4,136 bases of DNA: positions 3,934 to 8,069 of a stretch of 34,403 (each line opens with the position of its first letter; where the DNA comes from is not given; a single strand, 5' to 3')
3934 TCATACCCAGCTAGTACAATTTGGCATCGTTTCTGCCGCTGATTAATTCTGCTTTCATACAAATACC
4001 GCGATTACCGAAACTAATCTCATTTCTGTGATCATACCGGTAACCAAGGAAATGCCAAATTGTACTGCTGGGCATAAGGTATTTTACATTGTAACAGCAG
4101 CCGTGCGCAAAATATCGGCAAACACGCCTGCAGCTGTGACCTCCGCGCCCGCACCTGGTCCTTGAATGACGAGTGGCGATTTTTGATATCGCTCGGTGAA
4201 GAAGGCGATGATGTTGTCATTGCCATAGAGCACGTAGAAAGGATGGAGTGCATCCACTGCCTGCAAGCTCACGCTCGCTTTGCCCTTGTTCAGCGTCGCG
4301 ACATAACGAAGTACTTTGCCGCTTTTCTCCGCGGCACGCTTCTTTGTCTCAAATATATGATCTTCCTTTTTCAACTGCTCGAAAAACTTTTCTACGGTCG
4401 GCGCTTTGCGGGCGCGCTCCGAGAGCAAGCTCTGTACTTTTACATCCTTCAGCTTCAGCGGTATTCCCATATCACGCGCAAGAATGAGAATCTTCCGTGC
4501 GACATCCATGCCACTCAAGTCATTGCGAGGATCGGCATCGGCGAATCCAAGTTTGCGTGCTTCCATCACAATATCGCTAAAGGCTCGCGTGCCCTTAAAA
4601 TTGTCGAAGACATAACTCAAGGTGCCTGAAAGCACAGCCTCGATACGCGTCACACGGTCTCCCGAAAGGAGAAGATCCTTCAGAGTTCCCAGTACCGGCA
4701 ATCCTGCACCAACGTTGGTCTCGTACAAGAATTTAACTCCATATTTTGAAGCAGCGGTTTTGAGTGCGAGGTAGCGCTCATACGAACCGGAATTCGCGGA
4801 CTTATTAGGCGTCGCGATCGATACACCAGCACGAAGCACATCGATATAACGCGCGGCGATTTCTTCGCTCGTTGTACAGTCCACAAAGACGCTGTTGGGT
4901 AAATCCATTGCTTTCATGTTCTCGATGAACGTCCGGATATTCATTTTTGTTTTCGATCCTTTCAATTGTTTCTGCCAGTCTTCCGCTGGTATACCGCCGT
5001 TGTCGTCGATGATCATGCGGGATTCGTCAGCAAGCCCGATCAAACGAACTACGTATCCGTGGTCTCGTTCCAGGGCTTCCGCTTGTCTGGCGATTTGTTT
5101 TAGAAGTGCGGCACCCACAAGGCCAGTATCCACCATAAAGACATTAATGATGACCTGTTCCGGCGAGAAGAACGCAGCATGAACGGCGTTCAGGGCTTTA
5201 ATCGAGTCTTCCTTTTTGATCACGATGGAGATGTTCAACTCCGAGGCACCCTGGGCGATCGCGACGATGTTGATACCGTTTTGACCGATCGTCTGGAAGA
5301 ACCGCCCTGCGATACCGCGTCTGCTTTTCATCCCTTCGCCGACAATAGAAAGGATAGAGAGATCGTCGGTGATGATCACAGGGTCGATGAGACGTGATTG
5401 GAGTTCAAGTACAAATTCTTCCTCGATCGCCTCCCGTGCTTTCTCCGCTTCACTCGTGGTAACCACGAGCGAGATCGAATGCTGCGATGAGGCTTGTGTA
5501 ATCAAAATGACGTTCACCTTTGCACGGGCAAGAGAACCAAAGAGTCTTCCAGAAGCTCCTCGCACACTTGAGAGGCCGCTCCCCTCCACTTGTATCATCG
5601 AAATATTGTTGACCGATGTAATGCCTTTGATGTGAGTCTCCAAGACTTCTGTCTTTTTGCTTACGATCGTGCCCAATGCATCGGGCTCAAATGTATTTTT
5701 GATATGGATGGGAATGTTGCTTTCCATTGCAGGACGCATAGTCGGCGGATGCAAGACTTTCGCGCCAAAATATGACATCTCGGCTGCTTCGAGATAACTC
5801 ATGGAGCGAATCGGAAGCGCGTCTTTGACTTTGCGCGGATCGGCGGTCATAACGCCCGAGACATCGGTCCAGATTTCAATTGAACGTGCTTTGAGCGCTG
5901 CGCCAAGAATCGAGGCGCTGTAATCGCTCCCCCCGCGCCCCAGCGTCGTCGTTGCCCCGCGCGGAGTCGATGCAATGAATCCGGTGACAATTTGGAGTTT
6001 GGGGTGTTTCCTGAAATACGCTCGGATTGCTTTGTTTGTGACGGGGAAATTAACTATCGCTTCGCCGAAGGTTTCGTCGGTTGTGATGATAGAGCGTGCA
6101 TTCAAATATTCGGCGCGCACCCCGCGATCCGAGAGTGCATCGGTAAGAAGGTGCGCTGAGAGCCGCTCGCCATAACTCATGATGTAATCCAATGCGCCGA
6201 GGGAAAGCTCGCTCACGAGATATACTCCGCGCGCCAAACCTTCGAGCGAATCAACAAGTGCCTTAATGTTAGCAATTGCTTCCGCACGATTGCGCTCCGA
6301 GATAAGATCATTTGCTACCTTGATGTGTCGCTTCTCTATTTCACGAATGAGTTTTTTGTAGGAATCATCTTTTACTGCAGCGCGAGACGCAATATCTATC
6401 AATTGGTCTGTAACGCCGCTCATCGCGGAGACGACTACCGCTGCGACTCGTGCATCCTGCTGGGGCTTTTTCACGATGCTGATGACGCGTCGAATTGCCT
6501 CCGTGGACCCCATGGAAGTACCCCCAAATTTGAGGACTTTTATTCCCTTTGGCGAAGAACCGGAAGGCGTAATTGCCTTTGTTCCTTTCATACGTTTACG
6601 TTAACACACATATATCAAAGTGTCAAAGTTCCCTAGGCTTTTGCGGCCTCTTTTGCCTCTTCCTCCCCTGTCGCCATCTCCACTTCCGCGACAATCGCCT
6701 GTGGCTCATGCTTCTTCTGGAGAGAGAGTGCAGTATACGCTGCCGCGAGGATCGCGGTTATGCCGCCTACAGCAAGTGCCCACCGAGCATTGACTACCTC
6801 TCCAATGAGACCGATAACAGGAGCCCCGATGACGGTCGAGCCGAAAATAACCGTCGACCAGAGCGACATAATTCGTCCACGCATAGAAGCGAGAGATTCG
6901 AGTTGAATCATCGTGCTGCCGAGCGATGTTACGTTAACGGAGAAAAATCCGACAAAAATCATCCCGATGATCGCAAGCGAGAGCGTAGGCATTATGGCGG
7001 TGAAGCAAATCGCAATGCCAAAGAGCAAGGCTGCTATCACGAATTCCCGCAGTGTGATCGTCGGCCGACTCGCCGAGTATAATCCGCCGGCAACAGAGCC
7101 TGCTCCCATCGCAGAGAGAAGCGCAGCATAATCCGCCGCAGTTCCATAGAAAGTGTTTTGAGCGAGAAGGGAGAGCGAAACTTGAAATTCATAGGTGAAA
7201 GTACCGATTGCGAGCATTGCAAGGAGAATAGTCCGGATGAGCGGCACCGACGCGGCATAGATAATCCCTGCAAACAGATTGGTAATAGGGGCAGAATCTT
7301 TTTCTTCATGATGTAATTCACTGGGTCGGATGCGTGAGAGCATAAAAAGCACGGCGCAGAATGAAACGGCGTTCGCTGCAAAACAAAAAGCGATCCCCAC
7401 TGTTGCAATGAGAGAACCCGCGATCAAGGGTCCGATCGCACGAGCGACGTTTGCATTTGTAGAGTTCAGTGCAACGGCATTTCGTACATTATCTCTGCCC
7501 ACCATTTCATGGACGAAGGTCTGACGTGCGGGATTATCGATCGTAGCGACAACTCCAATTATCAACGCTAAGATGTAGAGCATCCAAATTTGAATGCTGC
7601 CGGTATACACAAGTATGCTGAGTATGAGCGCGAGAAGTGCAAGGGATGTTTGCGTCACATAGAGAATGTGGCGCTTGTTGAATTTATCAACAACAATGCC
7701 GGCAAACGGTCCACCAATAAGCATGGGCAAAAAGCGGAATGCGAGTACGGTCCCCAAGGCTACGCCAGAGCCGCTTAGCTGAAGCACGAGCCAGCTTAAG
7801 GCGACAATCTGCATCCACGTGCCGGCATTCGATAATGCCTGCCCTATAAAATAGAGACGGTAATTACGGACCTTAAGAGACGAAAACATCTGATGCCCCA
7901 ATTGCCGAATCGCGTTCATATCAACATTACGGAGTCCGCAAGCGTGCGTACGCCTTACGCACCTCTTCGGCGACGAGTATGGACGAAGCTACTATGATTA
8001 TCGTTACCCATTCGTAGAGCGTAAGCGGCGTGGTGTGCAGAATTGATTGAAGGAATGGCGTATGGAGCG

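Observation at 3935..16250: Family of 114-134 bp MITE-like elements with related termini and 4-bp flanking duplications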

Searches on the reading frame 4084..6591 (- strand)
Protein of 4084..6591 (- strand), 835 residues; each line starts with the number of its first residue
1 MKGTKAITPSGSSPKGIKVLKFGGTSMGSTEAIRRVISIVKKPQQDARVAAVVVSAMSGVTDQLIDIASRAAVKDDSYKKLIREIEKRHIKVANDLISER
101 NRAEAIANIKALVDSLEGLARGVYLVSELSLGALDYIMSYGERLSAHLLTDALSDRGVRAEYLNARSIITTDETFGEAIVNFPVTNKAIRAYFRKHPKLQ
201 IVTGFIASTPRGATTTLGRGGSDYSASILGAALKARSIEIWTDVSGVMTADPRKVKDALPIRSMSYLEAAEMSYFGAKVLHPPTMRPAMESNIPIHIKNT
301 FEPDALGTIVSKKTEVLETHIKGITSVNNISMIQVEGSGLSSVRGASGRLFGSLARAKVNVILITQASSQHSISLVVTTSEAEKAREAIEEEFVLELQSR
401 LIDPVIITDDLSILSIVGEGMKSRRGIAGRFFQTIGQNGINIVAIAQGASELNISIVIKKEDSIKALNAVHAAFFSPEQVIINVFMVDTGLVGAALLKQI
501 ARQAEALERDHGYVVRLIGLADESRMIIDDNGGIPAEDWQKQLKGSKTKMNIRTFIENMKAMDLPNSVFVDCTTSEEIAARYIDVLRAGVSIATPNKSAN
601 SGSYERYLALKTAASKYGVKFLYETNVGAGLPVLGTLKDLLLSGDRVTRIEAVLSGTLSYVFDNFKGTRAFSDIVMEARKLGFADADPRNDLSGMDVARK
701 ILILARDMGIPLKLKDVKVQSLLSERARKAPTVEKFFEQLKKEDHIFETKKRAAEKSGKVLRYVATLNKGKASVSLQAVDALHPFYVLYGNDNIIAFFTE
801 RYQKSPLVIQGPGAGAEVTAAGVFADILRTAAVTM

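Call 9: search_protein_families(library=pfam, proteins=[window:4084-6591:-])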
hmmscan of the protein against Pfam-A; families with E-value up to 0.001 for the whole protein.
window:4084-6591:- (835 aa): 6 families
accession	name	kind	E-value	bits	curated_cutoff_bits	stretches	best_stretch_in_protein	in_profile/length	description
PF00742.24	Homoserine_dh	-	2e-51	174.7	22.9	1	632-828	1-173/173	Homoserine dehydrogenase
PF00696.33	AA_kinase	-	2.4e-50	171.9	24.9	1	17-299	2-234/234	Amino acid kinase family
PF22468.2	ACT_9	-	4e-41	139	27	2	414-474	1-61/61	ACT domain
PF03447.22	NAD_binding_3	-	1.1e-15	58.8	24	1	490-624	3-116/116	Homoserine dehydrogenase, NAD binding domain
PF13840.12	ACT_7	-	6e-13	48.9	27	2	407-471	2-64/65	ACT domain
PF01842.31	ACT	-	1.9e-11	44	27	1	421-463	7-51/66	ACT domain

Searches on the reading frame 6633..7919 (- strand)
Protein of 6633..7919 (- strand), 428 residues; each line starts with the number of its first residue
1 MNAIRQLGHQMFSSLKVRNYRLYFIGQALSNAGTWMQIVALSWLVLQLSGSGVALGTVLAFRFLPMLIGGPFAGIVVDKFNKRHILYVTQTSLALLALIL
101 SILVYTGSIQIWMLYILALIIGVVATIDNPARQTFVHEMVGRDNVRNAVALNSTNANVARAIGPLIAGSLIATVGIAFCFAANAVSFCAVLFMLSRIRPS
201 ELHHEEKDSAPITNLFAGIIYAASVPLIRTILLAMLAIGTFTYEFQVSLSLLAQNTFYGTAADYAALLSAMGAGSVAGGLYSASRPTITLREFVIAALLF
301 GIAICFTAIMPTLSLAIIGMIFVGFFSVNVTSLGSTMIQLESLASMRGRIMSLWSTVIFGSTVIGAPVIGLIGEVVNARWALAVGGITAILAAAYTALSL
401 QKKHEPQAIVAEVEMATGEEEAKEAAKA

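Call 9: search_protein_families(library=pfam, proteins=[window:6633-7919:-])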
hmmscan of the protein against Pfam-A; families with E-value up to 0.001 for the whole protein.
window:6633-7919:- (428 aa): 2 families
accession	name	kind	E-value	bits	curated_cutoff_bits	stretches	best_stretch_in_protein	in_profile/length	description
PF05977.19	MFS_3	-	6.8e-60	203.4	27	1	12-402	4-396/524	Transmembrane secretion effector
PF07690.21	MFS_1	-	9.6e-31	107.4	33.4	2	24-280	2-256/347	Major Facilitator Superfamily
